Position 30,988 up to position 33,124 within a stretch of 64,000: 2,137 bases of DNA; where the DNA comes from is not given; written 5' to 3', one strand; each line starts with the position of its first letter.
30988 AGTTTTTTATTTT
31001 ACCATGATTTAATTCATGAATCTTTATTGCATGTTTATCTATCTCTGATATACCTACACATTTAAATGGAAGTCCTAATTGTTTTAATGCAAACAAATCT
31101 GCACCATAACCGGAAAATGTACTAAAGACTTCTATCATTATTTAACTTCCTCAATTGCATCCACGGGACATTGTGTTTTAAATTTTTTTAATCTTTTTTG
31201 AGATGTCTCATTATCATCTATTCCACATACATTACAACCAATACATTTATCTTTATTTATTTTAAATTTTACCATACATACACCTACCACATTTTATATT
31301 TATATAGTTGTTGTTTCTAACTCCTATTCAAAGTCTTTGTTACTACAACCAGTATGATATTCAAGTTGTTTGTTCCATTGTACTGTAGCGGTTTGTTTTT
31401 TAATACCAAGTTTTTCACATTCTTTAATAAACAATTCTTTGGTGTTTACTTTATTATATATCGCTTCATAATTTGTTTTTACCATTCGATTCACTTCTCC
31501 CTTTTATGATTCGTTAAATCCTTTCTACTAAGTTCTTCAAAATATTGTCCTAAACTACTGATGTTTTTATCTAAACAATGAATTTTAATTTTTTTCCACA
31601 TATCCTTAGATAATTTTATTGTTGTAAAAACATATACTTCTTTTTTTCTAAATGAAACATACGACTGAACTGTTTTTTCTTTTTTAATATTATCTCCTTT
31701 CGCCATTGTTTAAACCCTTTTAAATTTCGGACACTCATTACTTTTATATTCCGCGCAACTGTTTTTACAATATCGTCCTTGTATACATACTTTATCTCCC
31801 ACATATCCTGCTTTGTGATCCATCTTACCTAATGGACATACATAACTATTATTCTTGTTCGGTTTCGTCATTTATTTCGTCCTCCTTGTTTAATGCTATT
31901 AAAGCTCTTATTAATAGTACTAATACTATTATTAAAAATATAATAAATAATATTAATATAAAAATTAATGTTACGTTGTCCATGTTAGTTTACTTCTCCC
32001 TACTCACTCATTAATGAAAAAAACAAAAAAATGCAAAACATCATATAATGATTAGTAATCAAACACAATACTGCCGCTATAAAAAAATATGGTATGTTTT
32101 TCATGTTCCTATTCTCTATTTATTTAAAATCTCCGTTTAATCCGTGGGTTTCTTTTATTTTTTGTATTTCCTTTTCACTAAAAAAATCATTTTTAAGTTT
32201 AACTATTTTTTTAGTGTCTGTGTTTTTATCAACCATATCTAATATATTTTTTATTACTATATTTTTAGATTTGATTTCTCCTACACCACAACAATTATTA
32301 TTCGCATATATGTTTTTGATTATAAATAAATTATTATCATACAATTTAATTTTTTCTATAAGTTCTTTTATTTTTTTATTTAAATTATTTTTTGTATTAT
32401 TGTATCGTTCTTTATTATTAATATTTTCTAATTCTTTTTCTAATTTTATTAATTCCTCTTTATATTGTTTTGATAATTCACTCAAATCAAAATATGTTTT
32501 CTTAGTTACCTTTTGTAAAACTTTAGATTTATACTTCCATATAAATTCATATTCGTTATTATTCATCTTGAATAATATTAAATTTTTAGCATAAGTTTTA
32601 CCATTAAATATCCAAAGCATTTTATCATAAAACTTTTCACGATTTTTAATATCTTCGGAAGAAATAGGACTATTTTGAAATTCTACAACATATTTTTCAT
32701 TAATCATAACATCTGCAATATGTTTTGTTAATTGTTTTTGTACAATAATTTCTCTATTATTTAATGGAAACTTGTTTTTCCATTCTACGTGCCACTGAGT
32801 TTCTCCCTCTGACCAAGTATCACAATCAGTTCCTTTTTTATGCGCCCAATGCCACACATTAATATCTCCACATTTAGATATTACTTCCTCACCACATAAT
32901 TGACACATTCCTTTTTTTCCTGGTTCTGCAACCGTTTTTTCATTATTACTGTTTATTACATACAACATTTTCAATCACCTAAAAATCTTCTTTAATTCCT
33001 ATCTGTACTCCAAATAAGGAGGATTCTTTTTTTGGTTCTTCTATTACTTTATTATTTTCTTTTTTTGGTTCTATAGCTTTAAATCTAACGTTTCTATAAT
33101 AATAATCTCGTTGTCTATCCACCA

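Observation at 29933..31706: C5-cytosine methyltransferase preceded by an overlapping 45-aa ferredoxin-like ORF and small putative regulators, with no cognate endonuclease seen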

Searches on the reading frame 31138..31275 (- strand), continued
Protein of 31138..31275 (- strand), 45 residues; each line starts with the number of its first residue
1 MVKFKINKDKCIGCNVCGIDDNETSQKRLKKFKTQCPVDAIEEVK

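Call 94: find_related_loci(query=A5, collection=viral_contigs, flank=2500)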
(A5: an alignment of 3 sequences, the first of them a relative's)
Query A5 (206 aa) in viral_contigs; peptide patterns used: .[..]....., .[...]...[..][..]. (x = any residue, [..] = any of these).
600 stretches matched a pattern (row limit reached: there are more); 470 encode a relative of the query (tblastn E <= 1e-3); the best 80 are kept; 80 distinct loci.
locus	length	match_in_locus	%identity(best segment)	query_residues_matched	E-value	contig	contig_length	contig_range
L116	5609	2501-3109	89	1-203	2e-123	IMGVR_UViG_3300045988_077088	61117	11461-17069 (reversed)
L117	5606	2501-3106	80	1-202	7e-113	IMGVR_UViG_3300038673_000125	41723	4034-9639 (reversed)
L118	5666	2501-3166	74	1-206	4e-112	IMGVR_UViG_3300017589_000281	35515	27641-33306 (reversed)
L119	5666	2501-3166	76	1-206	6e-111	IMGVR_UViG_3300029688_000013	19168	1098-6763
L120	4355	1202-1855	78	1-202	1e-110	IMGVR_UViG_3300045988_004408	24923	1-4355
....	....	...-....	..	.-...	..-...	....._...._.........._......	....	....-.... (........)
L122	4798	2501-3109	78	1-203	2e-108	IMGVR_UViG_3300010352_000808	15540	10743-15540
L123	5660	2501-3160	72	1-204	4e-107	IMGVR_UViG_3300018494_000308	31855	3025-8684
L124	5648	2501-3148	69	1-202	6e-99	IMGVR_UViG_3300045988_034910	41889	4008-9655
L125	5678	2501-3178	65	1-206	1e-96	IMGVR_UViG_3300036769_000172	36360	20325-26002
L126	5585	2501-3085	73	1-203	3e-94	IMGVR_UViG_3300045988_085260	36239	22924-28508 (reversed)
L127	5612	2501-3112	68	1-202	1e-92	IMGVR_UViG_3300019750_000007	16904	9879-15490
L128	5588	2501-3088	70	1-204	6e-92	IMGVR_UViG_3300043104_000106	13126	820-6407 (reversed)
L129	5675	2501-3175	64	1-205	2e-91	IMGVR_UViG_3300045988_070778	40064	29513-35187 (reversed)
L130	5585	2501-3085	68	1-203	3e-89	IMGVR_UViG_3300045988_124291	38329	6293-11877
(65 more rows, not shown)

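Call 102: list_cluster_members(proteins=[P0121, P0122, P0124, P0125, P0127])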
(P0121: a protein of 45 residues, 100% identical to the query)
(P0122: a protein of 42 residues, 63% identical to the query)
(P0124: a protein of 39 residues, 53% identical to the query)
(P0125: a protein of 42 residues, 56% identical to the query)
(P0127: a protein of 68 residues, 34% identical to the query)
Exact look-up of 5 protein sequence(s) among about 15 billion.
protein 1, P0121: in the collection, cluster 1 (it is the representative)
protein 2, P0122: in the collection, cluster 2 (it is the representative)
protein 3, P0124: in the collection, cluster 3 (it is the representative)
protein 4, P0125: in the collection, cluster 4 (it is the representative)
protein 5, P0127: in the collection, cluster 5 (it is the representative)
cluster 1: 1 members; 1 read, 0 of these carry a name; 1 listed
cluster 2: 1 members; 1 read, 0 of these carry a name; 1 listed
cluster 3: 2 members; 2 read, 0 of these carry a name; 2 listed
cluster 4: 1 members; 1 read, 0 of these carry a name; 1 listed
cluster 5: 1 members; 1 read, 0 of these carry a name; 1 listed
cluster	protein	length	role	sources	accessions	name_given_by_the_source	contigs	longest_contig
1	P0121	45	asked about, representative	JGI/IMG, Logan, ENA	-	-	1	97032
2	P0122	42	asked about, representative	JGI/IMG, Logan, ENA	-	-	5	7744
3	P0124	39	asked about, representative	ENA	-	-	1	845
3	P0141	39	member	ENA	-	-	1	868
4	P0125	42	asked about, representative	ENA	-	-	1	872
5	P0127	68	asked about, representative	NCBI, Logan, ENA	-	-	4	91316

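Call 103: find_encoding_contigs(protein=P0141, flank=3000, max_places=4)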
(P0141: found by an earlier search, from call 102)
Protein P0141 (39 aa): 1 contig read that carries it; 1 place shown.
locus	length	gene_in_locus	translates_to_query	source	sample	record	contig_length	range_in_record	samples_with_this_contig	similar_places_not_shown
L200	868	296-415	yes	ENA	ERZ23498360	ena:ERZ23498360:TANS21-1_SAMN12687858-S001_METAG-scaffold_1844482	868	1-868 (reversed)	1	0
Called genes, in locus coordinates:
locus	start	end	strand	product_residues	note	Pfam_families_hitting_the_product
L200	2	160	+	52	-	?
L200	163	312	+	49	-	-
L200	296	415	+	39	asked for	PF00037:Fer4 (faint)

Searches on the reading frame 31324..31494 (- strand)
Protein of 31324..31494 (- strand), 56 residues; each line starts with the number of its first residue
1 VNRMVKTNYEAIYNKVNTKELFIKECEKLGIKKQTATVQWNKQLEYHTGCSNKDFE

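Call 3: search_protein_families(library=pfam, proteins=[window:31324-31494:-], max_evalue=1)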
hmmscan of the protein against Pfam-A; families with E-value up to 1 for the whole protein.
window:31324-31494:- (56 aa): 0 families

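Call 4: search_protein_families(library=phrogs, proteins=[window:31324-31494:-], max_evalue=0.1)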
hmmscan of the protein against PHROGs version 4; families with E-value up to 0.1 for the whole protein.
window:31324-31494:- (56 aa): 1 family
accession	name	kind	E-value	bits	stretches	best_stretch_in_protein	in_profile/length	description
phrog_23850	-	unknown function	0.1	13.6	0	1-42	96-137/165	-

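Call 56: search_protein_families(library=padloc, proteins=[window:31324-31494:-], max_evalue=0.01)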
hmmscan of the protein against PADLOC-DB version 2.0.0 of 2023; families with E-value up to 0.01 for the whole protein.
window:31324-31494:- (56 aa): 0 families

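Call 57: search_protein_families(library=ncbifam, proteins=[window:31324-31494:-], max_evalue=0.1)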
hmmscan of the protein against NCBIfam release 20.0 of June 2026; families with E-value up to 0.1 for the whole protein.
window:31324-31494:- (56 aa): 0 families

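Call 79: search_solved_structures(query=window:31324-31494:-, max_evalue=10)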
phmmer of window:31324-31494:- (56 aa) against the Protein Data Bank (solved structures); distinct sequences matched with E-value up to 10: 0.

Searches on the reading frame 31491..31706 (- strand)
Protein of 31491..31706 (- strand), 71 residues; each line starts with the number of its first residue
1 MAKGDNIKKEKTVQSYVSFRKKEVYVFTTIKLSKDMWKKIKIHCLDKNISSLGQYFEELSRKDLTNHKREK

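Call 3: search_protein_families(library=pfam, proteins=[window:31491-31706:-], max_evalue=1)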
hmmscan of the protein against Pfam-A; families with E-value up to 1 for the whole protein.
window:31491-31706:- (71 aa): 0 families

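Call 4: search_protein_families(library=phrogs, proteins=[window:31491-31706:-], max_evalue=0.1)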
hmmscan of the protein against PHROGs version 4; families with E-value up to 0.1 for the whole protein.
window:31491-31706:- (71 aa): 2 families
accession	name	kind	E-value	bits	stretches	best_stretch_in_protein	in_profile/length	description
phrog_10739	-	tail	0.0013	20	1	5-58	20-73/125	tail length tape measure protein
phrog_582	-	transcription regulation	0.051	14.9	1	2-64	34-95/105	Arc-like repressor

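Call 56: search_protein_families(library=padloc, proteins=[window:31491-31706:-], max_evalue=0.01)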
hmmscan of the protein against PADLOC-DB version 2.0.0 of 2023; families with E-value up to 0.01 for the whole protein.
window:31491-31706:- (71 aa): 0 families

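Call 57: search_protein_families(library=ncbifam, proteins=[window:31491-31706:-], max_evalue=0.1)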
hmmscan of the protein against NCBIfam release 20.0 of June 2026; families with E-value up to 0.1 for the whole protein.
window:31491-31706:- (71 aa): 1 family
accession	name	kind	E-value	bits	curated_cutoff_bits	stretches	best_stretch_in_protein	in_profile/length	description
NF006101.0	PRK08255.1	equivalog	0.064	11.3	1078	1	20-66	55-101/768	bifunctional salicylyl-CoA 5-hydroxylase/oxidoreductase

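Call 78: search_solved_structures(query=window:31491-31706:-, max_evalue=10)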
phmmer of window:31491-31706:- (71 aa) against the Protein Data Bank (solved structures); distinct sequences matched with E-value up to 10: 3.
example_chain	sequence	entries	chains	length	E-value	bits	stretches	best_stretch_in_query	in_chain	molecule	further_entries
2kel_A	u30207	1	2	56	0.15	15.7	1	18-63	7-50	Uncharacterized protein 56B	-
2mqb_A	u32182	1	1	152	1.1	12.9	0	35-58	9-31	Probable beta-lactamase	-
6epc_P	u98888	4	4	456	1.9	12.2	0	25-63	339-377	Proteasome (Prosome, macropain) 26S subunit, non-ATPase, 12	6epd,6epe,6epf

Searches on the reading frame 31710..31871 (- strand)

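Call 3: search_protein_families(library=pfam, proteins=[window:31710-31871:-], max_evalue=1)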
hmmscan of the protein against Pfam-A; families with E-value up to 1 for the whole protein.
window:31710-31871:- (53 aa): 0 families

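Call 4: search_protein_families(library=phrogs, proteins=[window:31710-31871:-], max_evalue=0.1)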
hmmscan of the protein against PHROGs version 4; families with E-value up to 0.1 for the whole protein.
window:31710-31871:- (53 aa): 1 family
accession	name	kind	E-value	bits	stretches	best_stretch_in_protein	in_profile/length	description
phrog_7571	-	unknown function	0.084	13.6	1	19-37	3-21/67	-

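Call 56: search_protein_families(library=padloc, proteins=[window:31710-31871:-], max_evalue=0.01)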
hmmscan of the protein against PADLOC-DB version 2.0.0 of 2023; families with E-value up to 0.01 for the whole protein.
window:31710-31871:- (53 aa): 0 families

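Call 57: search_protein_families(library=ncbifam, proteins=[window:31710-31871:-], max_evalue=0.1)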
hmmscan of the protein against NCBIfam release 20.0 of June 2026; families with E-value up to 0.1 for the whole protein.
window:31710-31871:- (53 aa): 0 families

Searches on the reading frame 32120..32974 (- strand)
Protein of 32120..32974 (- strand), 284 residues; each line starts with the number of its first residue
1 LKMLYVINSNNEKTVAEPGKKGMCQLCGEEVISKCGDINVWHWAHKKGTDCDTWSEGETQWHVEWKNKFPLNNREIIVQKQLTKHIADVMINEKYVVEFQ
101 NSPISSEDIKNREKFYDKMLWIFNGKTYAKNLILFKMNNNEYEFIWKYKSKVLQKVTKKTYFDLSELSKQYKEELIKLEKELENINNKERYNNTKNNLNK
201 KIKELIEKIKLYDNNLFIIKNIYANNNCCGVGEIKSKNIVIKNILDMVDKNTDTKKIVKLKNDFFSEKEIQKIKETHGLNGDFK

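Call 3: search_protein_families(library=pfam, proteins=[window:32120-32974:-], max_evalue=1)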
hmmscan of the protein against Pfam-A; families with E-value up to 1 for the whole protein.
window:32120-32974:- (284 aa): 4 families
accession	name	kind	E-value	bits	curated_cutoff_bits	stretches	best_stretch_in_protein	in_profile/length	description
PF25164.1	CoiA_N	-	2e-09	37.3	26.3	1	23-52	19-48/50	Competence protein CoiA, N-terminal domain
PF06054.18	CoiA_nuc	-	5.1e-07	30.4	20.3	1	86-152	35-109/158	Competence protein CoiA, nuclease-like domain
PF10392.15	COG5_N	-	0.0034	18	31.2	1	123-210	8-89/132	Conserved oligomeric Golgi complex subunit 5, N-terminal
PF06395.16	CDC24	-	0.13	13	21.3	1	184-226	33-74/89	CDC24 Calponin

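Call 4: search_protein_families(library=phrogs, proteins=[window:32120-32974:-], max_evalue=0.1)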
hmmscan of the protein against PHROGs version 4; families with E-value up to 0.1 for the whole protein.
window:32120-32974:- (284 aa): 0 families

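Call 56: search_protein_families(library=padloc, proteins=[window:32120-32974:-], max_evalue=0.01)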
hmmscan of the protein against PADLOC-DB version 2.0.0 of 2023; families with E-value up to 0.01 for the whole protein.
window:32120-32974:- (284 aa): 0 families

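Call 57: search_protein_families(library=ncbifam, proteins=[window:32120-32974:-], max_evalue=0.1)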
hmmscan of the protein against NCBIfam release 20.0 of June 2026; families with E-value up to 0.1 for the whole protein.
window:32120-32974:- (284 aa): 0 families
